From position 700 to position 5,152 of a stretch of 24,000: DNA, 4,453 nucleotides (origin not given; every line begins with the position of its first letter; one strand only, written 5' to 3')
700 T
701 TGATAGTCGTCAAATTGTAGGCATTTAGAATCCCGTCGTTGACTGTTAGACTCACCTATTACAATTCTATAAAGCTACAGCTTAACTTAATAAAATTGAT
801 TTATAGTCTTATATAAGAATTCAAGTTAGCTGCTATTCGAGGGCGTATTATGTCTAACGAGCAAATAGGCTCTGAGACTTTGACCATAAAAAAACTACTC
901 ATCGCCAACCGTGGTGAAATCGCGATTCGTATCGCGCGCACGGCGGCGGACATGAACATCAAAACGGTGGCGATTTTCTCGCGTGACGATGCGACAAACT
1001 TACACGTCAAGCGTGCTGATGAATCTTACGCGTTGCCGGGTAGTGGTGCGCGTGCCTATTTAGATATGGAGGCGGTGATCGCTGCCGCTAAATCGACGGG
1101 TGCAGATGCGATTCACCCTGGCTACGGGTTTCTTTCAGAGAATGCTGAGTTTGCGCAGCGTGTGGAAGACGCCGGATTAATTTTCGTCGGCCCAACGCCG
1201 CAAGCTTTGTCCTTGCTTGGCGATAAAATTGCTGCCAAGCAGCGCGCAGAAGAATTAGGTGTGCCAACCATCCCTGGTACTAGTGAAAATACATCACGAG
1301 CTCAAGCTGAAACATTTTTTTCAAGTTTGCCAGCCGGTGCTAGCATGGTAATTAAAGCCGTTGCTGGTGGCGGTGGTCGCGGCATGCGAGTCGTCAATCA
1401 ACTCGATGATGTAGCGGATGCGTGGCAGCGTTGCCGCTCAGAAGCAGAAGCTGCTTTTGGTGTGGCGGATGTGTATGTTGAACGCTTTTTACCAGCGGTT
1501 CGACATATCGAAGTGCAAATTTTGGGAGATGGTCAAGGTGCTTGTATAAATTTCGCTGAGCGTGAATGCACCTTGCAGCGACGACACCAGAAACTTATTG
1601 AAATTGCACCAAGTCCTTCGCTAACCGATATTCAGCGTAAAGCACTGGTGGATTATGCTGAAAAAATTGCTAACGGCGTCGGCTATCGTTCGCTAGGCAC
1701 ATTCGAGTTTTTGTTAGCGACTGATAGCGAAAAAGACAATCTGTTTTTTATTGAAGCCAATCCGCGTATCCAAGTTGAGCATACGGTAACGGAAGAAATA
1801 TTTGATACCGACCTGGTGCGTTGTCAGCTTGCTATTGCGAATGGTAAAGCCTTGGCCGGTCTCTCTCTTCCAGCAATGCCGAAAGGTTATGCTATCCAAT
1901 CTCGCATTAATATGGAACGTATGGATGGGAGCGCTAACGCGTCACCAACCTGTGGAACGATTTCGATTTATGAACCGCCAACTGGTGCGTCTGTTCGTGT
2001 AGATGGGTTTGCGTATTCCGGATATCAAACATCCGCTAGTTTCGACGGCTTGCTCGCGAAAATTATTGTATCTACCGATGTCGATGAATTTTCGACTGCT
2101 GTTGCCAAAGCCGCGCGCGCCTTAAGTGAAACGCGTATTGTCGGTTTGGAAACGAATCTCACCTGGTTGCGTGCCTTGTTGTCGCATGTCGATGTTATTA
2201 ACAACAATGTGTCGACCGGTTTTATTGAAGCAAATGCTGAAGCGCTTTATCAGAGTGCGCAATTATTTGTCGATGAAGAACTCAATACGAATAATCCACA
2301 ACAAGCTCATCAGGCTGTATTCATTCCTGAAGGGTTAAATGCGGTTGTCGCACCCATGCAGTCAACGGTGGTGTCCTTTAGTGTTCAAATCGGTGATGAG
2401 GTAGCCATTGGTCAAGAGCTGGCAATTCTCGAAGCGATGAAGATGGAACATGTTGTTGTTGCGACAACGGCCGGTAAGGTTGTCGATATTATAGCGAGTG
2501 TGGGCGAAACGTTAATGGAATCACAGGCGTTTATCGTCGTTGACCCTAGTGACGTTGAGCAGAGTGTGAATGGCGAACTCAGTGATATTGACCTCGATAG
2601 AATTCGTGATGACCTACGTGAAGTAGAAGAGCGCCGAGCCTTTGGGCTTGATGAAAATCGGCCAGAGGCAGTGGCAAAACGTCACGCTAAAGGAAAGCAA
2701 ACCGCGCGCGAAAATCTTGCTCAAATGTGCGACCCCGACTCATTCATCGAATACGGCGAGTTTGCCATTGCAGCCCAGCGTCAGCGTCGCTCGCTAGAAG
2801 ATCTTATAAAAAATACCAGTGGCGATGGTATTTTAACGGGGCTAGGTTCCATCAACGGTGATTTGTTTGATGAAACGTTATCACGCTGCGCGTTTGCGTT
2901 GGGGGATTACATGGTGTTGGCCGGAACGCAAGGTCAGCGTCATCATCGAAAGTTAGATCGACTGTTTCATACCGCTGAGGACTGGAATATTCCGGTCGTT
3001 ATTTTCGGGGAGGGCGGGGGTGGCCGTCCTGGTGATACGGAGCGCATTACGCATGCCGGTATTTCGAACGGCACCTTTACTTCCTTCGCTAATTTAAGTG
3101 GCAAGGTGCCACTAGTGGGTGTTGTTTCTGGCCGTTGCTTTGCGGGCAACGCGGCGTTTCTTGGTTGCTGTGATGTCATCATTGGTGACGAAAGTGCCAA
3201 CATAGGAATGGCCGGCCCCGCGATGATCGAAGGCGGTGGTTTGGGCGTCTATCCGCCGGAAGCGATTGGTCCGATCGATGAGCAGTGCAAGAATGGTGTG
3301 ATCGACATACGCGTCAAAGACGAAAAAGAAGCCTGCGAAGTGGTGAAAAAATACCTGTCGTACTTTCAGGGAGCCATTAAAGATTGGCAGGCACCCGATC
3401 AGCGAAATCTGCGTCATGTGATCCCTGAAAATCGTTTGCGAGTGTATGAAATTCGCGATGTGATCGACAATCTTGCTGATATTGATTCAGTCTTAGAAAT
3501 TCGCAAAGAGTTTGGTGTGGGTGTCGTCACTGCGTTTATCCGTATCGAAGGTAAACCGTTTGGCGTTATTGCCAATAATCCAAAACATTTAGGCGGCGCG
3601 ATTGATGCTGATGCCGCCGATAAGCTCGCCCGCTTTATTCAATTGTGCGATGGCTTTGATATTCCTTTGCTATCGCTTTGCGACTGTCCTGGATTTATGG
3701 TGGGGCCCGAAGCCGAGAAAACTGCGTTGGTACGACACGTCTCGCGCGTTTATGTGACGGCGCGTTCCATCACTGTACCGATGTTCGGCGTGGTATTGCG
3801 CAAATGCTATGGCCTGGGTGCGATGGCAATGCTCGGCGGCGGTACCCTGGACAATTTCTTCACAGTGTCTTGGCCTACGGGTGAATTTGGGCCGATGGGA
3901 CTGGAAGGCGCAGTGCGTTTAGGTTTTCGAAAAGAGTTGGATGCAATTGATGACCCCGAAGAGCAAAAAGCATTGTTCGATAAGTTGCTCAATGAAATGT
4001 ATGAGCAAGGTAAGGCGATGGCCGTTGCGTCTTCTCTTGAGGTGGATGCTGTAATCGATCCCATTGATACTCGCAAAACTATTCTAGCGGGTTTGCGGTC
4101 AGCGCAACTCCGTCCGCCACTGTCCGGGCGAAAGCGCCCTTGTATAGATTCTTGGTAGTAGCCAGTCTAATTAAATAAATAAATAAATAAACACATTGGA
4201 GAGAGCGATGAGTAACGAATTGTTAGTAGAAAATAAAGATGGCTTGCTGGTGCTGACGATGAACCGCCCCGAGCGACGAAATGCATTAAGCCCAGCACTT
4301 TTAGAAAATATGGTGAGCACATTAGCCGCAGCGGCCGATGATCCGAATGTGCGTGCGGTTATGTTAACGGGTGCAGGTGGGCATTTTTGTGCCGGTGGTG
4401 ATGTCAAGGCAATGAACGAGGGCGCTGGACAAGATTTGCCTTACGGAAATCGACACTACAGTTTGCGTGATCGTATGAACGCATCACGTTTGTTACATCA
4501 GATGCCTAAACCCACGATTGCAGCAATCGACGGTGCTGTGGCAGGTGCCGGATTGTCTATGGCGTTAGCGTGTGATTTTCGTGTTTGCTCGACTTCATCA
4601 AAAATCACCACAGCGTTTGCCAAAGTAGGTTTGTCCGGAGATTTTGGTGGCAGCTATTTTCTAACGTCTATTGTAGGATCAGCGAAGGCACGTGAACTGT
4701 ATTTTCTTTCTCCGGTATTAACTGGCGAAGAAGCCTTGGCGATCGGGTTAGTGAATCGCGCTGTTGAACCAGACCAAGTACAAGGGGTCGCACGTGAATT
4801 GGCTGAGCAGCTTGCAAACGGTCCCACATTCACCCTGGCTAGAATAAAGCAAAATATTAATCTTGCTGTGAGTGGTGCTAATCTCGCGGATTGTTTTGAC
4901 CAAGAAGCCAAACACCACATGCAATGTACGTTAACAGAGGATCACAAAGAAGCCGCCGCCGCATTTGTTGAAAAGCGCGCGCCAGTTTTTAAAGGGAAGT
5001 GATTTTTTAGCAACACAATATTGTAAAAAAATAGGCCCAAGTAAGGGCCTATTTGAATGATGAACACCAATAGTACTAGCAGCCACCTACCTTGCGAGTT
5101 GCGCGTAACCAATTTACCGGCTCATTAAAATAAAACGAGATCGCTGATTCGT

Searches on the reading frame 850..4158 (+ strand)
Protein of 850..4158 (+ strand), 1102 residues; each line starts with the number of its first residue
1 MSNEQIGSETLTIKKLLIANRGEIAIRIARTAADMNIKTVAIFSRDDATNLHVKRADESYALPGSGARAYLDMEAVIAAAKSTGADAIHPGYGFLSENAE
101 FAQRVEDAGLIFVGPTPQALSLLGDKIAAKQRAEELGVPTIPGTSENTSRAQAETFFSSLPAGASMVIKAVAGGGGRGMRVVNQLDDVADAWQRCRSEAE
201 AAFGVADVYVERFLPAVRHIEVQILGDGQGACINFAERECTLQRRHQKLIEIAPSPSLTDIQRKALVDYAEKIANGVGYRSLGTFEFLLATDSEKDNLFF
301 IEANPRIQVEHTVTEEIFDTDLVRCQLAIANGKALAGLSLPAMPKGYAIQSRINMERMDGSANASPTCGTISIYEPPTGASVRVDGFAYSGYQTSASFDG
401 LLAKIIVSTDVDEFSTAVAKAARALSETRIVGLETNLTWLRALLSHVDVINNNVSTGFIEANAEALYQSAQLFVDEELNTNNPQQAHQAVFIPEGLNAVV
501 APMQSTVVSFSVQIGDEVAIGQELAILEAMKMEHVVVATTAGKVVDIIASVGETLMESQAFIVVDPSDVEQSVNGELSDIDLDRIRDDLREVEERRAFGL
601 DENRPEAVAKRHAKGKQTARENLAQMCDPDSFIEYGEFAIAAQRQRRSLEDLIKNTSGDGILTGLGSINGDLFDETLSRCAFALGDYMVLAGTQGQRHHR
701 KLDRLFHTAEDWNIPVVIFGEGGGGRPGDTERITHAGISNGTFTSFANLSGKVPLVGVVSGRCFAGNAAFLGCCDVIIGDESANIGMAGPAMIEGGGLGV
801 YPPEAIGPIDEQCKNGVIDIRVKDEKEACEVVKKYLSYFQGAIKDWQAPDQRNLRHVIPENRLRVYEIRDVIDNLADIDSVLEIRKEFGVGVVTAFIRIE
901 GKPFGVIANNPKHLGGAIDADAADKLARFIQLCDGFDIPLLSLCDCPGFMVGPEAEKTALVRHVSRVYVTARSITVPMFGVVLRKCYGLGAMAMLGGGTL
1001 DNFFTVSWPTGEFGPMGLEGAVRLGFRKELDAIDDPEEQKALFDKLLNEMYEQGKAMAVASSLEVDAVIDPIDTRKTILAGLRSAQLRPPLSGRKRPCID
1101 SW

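Call 106: search_protein_families(library=pfam, max_evalue=0.01, proteins=[window:850-4158:+])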
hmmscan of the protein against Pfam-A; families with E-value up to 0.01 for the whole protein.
window:850-4158:+ (1102 aa): 10 families
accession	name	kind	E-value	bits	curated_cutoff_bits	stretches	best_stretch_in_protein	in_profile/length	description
PF01039.27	Carboxyl_trans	-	1.6e-75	255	22.3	1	611-1083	2-476/493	Carboxyl transferase domain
PF02786.22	CPSase_L_D2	-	1.4e-56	191.8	19.8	1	125-336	1-209/211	Carbamoyl-phosphate synthase L chain, ATP binding domain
PF00289.28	Biotin_carb_N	-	6.1e-44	149.4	25.5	1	13-120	2-110/110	Biotin carboxylase, N-terminal domain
PF02785.25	Biotin_carb_C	-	3.7e-25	88.6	32.4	1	350-460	1-107/108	Biotin carboxylase C-terminal domain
PF00364.28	Biotin_lipoyl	-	1.9e-11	44.1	22.1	1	499-559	3-68/73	Biotin-requiring enzyme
PF02222.28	ATP-grasp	-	5.1e-09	36.5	27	1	133-306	3-162/179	ATP-grasp domain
PF03255.19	ACCA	-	8.2e-09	35.5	23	1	925-994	135-204/310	Acetyl co-enzyme A carboxylase carboxyltransferase-like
PF13692.12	Glyco_trans_1_4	-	6.8e-05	23.6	27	0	517-570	87-130/142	Glycosyl transferases group 1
PF14397.11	ATPgrasp_ST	-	0.0018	17.9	31.4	1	119-187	15-84/278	Sugar-transfer associated ATP-grasp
PF09891.15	DUF2118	-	0.0078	16.6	20.5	0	483-550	66-133/149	Uncharacterized protein conserved in archaea (DUF2118)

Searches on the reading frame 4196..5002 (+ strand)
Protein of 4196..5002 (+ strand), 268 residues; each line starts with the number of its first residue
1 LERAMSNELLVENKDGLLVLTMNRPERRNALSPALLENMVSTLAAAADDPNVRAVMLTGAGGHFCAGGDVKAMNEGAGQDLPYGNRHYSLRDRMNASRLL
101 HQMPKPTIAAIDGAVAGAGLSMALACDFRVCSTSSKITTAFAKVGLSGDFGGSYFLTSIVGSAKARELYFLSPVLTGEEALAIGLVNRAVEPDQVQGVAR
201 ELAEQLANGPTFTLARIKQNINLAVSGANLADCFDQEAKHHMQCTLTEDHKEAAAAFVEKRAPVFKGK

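Call 106: search_protein_families(library=pfam, max_evalue=0.01, proteins=[window:4196-5002:+])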
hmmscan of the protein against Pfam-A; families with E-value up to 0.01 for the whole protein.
window:4196-5002:+ (268 aa): 2 families
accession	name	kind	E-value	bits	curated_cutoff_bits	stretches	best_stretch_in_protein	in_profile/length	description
PF00378.25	ECH_1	-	5.6e-59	199.9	27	1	13-267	2-250/251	Enoyl-CoA hydratase/isomerase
PF16113.10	ECH_2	-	9.2e-36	124.4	27.2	1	19-248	3-240/335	Enoyl-CoA hydratase/isomerase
